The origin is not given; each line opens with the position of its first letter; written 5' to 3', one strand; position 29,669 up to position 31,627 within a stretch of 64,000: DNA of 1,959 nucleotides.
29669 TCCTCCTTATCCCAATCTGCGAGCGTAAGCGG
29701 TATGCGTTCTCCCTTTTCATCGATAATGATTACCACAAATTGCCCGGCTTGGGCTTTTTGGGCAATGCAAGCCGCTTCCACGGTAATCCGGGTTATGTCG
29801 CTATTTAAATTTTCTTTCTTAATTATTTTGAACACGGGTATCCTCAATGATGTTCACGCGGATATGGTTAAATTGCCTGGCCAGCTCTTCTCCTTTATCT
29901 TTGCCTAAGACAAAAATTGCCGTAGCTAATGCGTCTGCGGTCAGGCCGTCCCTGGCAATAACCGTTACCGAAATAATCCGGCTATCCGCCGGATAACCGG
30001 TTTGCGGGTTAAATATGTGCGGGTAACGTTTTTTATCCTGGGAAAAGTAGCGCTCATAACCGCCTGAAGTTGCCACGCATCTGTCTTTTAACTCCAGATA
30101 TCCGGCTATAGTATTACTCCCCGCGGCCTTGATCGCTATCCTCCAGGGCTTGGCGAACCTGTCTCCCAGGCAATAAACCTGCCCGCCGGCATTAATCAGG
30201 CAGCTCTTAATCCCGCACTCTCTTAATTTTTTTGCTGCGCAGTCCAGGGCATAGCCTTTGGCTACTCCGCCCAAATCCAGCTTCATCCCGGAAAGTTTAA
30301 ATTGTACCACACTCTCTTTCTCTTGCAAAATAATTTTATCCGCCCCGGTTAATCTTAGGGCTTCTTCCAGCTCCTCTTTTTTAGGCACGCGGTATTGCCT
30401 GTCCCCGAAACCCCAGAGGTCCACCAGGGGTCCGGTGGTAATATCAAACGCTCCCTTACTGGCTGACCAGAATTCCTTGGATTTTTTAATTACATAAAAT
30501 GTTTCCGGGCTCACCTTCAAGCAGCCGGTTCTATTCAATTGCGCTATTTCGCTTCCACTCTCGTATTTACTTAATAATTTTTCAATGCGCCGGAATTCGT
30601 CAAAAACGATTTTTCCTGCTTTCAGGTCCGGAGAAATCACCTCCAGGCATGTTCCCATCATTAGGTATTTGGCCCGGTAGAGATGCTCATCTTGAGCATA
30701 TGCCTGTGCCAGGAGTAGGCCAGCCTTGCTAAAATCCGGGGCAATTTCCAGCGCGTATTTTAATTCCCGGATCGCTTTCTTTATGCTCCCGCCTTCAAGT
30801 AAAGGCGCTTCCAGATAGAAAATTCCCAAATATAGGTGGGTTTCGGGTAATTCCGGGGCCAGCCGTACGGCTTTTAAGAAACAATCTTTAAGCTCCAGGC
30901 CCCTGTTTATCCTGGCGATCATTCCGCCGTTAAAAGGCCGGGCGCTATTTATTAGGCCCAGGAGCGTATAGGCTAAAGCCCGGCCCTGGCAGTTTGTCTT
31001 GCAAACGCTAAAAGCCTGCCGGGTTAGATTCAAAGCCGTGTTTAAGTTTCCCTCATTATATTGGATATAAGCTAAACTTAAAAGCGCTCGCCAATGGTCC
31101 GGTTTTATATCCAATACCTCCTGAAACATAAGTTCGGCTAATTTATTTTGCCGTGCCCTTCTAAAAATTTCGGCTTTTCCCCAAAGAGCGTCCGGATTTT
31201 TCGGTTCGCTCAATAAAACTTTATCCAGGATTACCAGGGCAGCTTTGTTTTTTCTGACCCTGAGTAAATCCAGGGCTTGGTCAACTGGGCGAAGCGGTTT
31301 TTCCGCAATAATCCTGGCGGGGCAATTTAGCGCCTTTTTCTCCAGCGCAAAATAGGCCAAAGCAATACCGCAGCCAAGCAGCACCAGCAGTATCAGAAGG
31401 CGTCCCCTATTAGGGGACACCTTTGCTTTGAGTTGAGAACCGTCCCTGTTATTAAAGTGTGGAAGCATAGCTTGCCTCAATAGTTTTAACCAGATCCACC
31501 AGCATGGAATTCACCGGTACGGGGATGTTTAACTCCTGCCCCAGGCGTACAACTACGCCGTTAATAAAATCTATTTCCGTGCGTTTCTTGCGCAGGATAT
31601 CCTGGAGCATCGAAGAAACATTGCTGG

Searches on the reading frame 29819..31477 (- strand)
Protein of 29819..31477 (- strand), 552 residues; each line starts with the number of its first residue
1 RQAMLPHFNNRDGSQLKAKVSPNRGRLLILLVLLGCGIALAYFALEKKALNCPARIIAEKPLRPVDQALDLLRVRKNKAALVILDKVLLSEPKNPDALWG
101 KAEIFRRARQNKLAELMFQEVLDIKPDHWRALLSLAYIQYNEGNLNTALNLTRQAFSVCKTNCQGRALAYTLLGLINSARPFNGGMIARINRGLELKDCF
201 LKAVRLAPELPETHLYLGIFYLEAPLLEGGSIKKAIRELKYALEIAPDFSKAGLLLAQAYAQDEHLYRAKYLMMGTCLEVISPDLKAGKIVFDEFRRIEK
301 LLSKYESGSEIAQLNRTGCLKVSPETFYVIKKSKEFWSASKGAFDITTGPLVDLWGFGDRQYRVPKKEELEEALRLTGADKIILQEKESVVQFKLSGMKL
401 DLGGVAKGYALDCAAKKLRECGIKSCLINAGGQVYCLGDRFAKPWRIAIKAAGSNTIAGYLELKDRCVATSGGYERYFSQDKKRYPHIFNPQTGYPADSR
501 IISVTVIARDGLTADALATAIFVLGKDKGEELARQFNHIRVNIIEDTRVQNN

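Call 63: search_protein_families(library=pfam, proteins=[window:29819-31477:-], max_evalue=0.0001)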
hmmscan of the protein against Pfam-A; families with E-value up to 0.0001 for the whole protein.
window:29819-31477:- (552 aa): 7 families
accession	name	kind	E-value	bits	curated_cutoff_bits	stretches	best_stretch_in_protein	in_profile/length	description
PF02424.20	ApbE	-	1.1e-86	291.1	25.6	1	274-537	1-259/266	ApbE family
PF14559.12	TPR_19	-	3e-11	43.9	25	0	226-262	1-37/68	Tetratricopeptide repeat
PF13431.12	TPR_17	-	1.3e-07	31.7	24.4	0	118-149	2-33/34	Tetratricopeptide repeat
PF13432.12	TPR_16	-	2.5e-07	31.5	32.7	0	66-127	2-63/65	Tetratricopeptide repeat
PF13414.12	TPR_11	-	5.8e-07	29.5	26.8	0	227-262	5-40/42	TPR repeat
PF25064.1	ARM_TT21_5th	-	3.3e-05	24.6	27.8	0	102-170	8-76/117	TT21 fifth ARM repeats domain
PF24575.1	TPR_Slam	-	8e-05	23.5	35.2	0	229-270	60-101/104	Surface lipoprotein assembly modifier, N-terminal TPR repeats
